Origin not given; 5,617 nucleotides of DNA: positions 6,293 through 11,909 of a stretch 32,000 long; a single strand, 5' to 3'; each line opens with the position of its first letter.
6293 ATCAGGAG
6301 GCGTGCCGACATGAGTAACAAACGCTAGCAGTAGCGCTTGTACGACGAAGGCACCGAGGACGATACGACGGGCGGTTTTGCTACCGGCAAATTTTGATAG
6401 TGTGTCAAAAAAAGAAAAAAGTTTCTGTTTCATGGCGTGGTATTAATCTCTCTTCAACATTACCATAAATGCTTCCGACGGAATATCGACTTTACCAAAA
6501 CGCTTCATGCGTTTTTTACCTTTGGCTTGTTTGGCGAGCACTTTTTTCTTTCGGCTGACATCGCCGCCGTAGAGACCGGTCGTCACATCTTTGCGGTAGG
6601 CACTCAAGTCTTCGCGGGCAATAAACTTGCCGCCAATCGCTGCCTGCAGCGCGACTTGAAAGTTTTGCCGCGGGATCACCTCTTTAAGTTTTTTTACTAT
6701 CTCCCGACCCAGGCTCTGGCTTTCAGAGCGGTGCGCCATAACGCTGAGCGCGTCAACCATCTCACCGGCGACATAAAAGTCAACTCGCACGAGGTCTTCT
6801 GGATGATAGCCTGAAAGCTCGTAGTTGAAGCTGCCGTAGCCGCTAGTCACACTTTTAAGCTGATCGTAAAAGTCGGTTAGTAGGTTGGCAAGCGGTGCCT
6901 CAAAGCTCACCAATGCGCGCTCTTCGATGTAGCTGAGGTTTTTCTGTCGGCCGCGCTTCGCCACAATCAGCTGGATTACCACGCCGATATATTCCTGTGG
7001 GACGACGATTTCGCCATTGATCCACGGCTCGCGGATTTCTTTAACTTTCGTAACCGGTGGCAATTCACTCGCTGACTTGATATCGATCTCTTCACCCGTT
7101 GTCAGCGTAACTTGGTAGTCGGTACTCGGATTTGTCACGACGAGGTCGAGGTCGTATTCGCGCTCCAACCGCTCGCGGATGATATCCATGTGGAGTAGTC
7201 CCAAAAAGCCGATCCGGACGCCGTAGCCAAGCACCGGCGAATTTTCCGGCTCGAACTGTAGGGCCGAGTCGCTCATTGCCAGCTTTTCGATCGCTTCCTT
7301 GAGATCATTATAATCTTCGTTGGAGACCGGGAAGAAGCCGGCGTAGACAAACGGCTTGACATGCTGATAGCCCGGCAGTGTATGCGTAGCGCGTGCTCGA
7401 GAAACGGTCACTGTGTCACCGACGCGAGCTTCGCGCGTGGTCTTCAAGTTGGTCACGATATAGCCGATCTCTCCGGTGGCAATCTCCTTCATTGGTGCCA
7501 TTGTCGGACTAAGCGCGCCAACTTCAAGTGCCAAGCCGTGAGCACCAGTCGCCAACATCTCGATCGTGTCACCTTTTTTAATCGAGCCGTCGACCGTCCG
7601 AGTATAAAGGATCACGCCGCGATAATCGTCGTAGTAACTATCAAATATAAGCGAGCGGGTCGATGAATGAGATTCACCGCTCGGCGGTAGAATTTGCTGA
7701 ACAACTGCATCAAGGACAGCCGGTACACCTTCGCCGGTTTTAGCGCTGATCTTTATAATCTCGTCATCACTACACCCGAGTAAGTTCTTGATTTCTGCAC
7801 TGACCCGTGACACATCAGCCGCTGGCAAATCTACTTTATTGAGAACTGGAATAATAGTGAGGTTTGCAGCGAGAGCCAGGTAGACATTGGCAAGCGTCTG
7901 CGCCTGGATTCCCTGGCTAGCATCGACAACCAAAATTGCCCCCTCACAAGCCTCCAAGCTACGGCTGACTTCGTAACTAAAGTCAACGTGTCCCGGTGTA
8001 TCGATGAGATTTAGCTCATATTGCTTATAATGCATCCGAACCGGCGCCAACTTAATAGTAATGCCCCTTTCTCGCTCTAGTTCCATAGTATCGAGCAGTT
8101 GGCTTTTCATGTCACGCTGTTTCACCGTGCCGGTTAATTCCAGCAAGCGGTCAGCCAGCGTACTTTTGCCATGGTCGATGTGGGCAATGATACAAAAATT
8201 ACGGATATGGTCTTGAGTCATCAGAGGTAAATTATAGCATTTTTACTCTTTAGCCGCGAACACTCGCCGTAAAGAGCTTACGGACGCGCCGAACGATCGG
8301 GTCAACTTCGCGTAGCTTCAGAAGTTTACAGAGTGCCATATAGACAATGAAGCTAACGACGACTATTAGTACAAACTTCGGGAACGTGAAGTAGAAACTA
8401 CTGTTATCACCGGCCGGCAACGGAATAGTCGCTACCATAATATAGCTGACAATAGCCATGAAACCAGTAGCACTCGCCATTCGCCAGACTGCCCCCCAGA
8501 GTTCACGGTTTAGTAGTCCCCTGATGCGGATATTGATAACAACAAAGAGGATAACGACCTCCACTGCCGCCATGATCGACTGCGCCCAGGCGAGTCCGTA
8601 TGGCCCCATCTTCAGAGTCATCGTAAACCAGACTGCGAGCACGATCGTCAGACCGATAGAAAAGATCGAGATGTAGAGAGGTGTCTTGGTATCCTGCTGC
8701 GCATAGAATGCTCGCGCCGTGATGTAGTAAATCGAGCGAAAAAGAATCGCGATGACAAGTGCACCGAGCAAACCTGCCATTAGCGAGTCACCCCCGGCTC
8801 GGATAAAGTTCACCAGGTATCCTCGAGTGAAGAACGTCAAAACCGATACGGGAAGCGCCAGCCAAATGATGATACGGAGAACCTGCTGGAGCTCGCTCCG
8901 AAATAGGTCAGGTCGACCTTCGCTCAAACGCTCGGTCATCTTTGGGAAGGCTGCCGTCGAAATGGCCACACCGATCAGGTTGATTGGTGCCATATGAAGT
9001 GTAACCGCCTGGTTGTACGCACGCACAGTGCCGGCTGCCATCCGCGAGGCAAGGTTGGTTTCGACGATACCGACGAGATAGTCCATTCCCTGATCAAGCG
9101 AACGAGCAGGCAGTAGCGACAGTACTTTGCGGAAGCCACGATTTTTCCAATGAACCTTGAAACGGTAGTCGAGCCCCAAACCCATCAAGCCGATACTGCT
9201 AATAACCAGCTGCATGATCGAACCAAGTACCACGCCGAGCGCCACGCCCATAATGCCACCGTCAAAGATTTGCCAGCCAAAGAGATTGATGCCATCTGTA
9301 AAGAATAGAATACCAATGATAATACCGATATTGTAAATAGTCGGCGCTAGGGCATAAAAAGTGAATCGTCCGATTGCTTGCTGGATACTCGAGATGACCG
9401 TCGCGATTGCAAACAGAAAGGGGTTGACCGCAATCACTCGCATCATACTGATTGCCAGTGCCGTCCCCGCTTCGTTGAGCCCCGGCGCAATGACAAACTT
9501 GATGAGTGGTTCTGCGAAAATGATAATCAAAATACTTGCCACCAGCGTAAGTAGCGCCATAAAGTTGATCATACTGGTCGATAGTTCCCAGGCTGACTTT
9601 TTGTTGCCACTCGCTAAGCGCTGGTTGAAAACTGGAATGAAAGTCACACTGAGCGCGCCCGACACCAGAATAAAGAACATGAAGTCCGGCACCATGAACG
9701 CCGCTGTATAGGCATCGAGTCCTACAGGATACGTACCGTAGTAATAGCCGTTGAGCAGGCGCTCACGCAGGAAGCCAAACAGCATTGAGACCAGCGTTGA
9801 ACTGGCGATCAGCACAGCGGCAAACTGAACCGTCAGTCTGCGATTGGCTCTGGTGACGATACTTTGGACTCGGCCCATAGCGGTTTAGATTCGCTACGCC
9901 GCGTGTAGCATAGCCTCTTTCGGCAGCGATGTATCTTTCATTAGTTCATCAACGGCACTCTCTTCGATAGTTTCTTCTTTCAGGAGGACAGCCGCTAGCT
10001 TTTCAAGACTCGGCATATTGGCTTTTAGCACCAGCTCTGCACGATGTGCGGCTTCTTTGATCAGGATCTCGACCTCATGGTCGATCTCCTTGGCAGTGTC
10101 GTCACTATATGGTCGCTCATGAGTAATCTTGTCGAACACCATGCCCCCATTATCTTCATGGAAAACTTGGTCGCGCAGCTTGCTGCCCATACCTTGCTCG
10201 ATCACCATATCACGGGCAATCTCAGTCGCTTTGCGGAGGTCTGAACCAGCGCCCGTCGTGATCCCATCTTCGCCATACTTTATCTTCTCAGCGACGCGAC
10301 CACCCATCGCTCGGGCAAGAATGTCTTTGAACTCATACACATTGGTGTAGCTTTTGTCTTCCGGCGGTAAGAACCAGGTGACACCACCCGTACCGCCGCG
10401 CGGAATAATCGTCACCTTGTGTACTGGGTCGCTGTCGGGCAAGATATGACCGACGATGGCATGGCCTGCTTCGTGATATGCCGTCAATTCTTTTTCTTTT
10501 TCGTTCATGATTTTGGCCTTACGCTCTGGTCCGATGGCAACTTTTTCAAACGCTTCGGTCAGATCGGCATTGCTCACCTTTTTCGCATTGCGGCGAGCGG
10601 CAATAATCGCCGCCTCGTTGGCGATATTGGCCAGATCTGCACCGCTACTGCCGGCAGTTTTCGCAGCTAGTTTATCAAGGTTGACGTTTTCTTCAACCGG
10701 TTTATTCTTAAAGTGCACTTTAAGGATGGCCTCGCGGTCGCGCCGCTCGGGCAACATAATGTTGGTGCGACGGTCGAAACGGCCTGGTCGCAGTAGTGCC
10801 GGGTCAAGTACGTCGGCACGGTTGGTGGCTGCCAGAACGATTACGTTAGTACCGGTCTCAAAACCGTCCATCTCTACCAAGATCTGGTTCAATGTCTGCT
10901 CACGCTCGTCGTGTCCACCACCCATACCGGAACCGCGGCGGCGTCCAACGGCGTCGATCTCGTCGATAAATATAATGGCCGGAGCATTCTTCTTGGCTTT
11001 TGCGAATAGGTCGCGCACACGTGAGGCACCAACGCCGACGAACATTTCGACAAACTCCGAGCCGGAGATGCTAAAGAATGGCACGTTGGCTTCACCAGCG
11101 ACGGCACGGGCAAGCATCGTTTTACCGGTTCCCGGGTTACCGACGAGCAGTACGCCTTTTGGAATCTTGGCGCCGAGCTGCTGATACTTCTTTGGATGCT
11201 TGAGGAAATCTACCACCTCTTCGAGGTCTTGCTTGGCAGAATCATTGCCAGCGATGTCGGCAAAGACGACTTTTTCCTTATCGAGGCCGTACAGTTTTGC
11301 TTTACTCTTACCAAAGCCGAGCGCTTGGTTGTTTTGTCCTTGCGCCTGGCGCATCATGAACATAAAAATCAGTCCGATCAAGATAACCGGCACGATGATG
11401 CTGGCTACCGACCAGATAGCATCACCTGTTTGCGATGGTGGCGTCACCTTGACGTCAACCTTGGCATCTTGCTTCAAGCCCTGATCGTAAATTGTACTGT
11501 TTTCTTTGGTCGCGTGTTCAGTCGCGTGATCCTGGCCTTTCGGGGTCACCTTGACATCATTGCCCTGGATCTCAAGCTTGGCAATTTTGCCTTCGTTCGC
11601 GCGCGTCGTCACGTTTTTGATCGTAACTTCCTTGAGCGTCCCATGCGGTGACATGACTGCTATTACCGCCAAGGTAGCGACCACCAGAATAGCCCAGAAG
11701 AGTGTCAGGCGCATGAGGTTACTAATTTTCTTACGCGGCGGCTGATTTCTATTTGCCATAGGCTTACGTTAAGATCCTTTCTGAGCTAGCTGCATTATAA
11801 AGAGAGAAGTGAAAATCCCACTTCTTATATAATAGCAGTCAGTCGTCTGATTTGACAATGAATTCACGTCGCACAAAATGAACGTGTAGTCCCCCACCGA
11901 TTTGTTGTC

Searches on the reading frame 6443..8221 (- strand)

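Call 53: search_protein_families(library=pfam, proteins=[window:6443-8221:-], max_evalue=0.01)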
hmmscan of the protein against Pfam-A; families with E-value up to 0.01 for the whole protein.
window:6443-8221:- (592 aa): 9 families
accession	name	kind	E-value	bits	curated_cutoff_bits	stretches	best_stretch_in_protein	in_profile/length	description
PF00009.33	GTP_EFTU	-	1.1e-58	198.4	26.5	1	5-177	2-186/188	Elongation factor Tu GTP binding domain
PF06421.17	LepA_C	-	1.3e-42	144.6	29.7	1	485-590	2-107/107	GTP-binding protein LepA C-terminus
PF00679.30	EFG_C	-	4.3e-21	75.2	27.9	1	396-476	2-82/89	Elongation factor G C-terminus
PF03144.31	GTP_EFTU_D2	-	2.3e-09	38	30.3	1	202-272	1-73/73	Elongation factor Tu domain 2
PF01926.29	MMR_HSR1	-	3.7e-06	27.5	21.9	1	15-129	8-113/113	50S ribosome-binding GTPase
PF00071.28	Ras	-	0.00033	20.7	21.6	1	56-178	36-161/162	Ras family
PF14492.12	EFG_III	-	0.0006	20.3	27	1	297-362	11-73/75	Elongation Factor G, domain III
PF02421.24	FeoB_N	-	0.00087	19.3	27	1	53-172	32-155/156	Ferrous iron transport protein B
PF16658.11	RF3_C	-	0.0091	16.3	40.1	0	305-373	24-89/132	Class II release factor RF3, C-terminal domain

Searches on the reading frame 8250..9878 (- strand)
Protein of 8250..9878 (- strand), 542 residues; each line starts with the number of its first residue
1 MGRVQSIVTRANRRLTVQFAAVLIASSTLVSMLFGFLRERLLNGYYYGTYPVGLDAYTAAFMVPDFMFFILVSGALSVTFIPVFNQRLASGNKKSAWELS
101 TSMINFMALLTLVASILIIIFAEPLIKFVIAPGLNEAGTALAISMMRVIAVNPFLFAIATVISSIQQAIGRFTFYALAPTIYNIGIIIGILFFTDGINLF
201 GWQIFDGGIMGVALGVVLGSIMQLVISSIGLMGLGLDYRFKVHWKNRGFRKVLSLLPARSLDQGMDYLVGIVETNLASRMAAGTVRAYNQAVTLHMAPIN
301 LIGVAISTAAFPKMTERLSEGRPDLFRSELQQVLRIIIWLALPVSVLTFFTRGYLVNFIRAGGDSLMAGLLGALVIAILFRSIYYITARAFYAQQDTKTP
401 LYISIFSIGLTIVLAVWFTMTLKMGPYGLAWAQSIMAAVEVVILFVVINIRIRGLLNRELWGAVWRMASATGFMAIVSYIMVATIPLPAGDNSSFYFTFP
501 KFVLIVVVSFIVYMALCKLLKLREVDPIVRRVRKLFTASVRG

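Call 53: search_protein_families(library=pfam, proteins=[window:8250-9878:-], max_evalue=0.01)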
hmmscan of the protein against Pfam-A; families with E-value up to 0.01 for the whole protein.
window:8250-9878:- (542 aa): 2 families
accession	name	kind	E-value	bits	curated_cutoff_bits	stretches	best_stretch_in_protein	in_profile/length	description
PF03023.19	MurJ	-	9.7e-62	209.5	27.4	1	54-481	11-432/451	Lipid II flippase MurJ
PF01554.23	MatE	-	9.7e-14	51.8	24.9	2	278-417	21-161/161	MatE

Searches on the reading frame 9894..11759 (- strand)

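Call 53: search_protein_families(library=pfam, proteins=[window:9894-11759:-], max_evalue=0.01)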
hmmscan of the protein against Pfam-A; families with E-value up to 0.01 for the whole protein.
window:9894-11759:- (621 aa): 11 families
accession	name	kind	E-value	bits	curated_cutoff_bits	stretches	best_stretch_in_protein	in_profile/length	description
PF01434.24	Peptidase_M41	-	4.2e-59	200.1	29.9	1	417-605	2-190/191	Peptidase family M41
PF00004.35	AAA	-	2.9e-45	154.3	21.2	1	203-334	1-129/131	ATPase family associated with various cellular activities (AAA)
PF17862.7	AAA_lid_3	-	8.6e-13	48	27.2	1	358-401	1-44/45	AAA+ lid domain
PF07728.20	AAA_5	-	6.6e-06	26.6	22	1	202-289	1-96/139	AAA domain (dynein-related subfamily)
PF06068.19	TIP49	-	2.7e-05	24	23.8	1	201-237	51-89/347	TIP49 P-loop domain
PF13401.12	AAA_22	-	6.4e-05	23.7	27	0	203-229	8-37/130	AAA domain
PF13191.12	AAA_16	-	9.1e-05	23.5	32.6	1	198-226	22-50/167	AAA ATPase domain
PF20720.3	nSTAND3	-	0.00018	21.7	27.2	1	203-349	20-152/155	Novel STAND NTPase 3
PF05496.18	RuvB_N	-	0.00031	21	27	1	200-270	33-95/159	Holliday junction DNA helicase RuvB P-loop domain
PF06480.20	FtsH_ext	-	0.004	17.8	25.5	0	20-81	2-71/103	FtsH Extracellular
PF01078.27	Mg_chelatase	-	0.008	16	20.3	0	195-221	17-43/207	Magnesium chelatase, subunit ChlI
